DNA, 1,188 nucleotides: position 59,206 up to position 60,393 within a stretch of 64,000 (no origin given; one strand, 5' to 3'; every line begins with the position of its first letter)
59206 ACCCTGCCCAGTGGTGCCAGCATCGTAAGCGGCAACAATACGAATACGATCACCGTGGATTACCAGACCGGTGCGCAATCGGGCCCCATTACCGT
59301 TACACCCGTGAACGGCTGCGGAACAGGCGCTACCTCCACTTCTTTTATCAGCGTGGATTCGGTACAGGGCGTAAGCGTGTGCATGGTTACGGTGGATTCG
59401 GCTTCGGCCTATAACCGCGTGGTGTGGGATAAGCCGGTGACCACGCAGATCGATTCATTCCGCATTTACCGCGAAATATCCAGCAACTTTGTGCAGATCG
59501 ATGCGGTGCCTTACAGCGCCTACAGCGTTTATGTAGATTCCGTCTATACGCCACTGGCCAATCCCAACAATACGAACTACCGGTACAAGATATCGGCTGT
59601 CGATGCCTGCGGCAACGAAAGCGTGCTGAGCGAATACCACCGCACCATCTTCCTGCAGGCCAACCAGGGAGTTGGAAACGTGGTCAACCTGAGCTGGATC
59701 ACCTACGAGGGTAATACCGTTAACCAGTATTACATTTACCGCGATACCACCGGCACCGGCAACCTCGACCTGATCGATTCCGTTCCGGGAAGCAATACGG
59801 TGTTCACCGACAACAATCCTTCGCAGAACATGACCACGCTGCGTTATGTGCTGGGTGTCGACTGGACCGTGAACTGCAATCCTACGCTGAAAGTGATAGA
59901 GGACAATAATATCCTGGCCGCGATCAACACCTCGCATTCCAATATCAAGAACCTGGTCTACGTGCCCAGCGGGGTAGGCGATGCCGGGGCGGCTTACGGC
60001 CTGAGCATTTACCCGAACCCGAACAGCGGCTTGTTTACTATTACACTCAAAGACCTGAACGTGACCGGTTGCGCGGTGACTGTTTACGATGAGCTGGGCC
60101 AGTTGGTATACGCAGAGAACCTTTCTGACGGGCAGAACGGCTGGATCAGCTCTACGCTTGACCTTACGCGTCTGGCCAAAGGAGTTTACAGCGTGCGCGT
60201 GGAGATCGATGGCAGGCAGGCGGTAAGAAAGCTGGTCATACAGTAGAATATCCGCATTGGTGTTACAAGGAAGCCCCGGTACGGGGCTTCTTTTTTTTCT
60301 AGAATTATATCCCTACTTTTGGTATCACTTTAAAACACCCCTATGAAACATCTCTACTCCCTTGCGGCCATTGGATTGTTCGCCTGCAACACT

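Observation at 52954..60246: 2,430-aa mosaic adhesin combining integrin-like FG-GAP, LamG, IPT, PKD and a tandem PKD-like repeat array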

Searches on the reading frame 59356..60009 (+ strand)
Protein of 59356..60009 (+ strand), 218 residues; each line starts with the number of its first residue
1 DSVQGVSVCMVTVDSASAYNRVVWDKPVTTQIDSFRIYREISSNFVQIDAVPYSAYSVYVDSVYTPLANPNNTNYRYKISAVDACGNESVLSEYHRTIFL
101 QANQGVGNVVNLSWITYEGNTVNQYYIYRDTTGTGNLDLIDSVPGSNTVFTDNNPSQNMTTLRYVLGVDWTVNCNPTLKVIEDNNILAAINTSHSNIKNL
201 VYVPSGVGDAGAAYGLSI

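Call 12: search_protein_families(library=pfam, proteins=[window:59356-60009:+], max_evalue=1)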
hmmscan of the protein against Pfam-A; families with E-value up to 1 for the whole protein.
window:59356-60009:+ (218 aa): 0 families

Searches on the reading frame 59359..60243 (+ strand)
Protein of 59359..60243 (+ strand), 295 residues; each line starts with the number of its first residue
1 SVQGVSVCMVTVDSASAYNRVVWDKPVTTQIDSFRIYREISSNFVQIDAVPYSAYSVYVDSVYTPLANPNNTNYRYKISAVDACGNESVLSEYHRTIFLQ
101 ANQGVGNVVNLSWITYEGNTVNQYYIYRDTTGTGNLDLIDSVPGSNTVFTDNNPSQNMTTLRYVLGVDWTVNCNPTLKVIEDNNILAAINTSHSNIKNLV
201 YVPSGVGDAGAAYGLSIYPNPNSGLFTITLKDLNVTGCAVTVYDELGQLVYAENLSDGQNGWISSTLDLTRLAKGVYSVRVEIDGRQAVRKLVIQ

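Call 60: predict_structure(alignment_id=A3)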
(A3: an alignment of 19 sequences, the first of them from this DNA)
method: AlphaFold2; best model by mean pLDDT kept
length: 295 residues; sequences in the alignment: 19
mean_pLDDT: 81.9   pTM: 0.60
mean pLDDT of the five models: 81.9, 82.0, 78.3, 73.2, 71.9
residues with pLDDT >= 90: 78; 70-90: 175; 50-70: 32; < 50: 10
segments of 3 or more residues with pLDDT < 50: 178-187
pLDDT, mean of each block of 10 residues (from residue 1): 88 82 88 94 92 89 79 88 95 90 83 88 90 86 92 84 87 59 49 77 60 74 79 72 87 77 82 87 78 83
secondary structure, 60 per line:
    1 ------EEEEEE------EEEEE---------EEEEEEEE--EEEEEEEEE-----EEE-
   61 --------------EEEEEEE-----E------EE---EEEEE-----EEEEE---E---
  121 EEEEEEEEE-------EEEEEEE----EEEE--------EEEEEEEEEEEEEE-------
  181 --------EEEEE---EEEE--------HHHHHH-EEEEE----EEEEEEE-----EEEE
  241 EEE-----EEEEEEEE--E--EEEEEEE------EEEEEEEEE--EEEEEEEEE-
elements in order: E7-12 E19-23 E33-40 E43-51 E57-59 E75-81 E99-103 E109-113 E121-129 E137-143 E148-151 E160-173 E189-193 E197-200 H209-214 E216-220 E225-231 E237-243 E249-256 E262-268 E275-283 E286-294

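Call 65: fold_search(model_id=the predicted structure, library=pdb)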
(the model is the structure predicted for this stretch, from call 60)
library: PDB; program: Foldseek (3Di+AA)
matches with E <= 10: 1934; with E <= 0.001: 328
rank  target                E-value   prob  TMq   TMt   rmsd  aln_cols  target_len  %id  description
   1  5e53_D                3.0e-10  1.00  0.25  0.24  13.6       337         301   11  Crystal structure of chicken CNTN1 FN1-FN3 domains (released 2016-08-31)
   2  6xay_A                6.8e-10  1.00  0.28  0.30  13.5       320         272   16  Structure of a fragment of human fibronectin containing the 10th, 11th and 12th type III domains (released 2021-06-09)
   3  3t1w                  1.3e-09  1.00  0.30  0.25  15.0       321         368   13  Structure of the four-domain fragment Fn7B89 of oncofetal fibronectin (released 2012-03-21)
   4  6xay_C                1.3e-09  1.00  0.29  0.31  13.2       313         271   16  Structure of a fragment of human fibronectin containing the 10th, 11th and 12th type III domains (released 2021-06-09)
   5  6xay_B                1.6e-09  1.00  0.29  0.31  13.2       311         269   16  Structure of a fragment of human fibronectin containing the 10th, 11th and 12th type III domains (released 2021-06-09)
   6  8dpt_A                2.1e-09  1.00  0.23  0.18  20.6       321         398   13  The structure of the IL-11 signalling complex, with full-length extracellular gp130 (released 2023-11-29)
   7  6mfa                  2.7e-09  1.00  0.27  0.23  17.0       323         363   14  Fragment of human fibronectin containing the 4th-7th type III domains (released 2019-09-18)
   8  5n47_D                3.9e-09  1.00  0.32  0.34  13.2       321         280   14  Structure of Anticalin N7E in complex with the three-domain fragment Fn7B8 of human oncofetal fibronectin (released 2018-02-14)
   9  7mrq                  3.9e-09  1.00  0.27  0.27  14.9       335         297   11  Chicken CNTN4 FN1-FN3 domains with T751A, V752A, Y781A, E786A mutations (released 2022-01-05)
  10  8v2b_B                3.9e-09  1.00  0.24  0.14  15.2       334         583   14  Cryo-EM structure of mouse type II OSM receptor complex: model for full extracellular assembly (released 2024-11-20)
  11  5n47_F                4.4e-09  1.00  0.32  0.33  13.1       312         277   13  Structure of Anticalin N7E in complex with the three-domain fragment Fn7B8 of human oncofetal fibronectin (released 2018-02-14)
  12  8peq_A                4.4e-09  1.00  0.25  0.27  16.0       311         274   14  Complex of diubiquitin-derived artificial binding protein (Affilin) variant Af2 with its target oncofetal fibronectin  (released 2024-06-26)
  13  7mrs_A                5.7e-09  1.00  0.28  0.28  14.1       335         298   12  Zebrafish CNTN4 APPb complex (released 2022-01-05)
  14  6tpw                  6.3e-09  1.00  0.27  0.23  17.2       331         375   11  Crystal structures of FNIII domain one through four of the human leucocyte common antigen-related protein ( LAR) (released 2020-05-13)
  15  7mrk_D                7.7e-09  1.00  0.26  0.26  14.8       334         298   12  Chicken CNTN4 APP complex (released 2022-01-05)
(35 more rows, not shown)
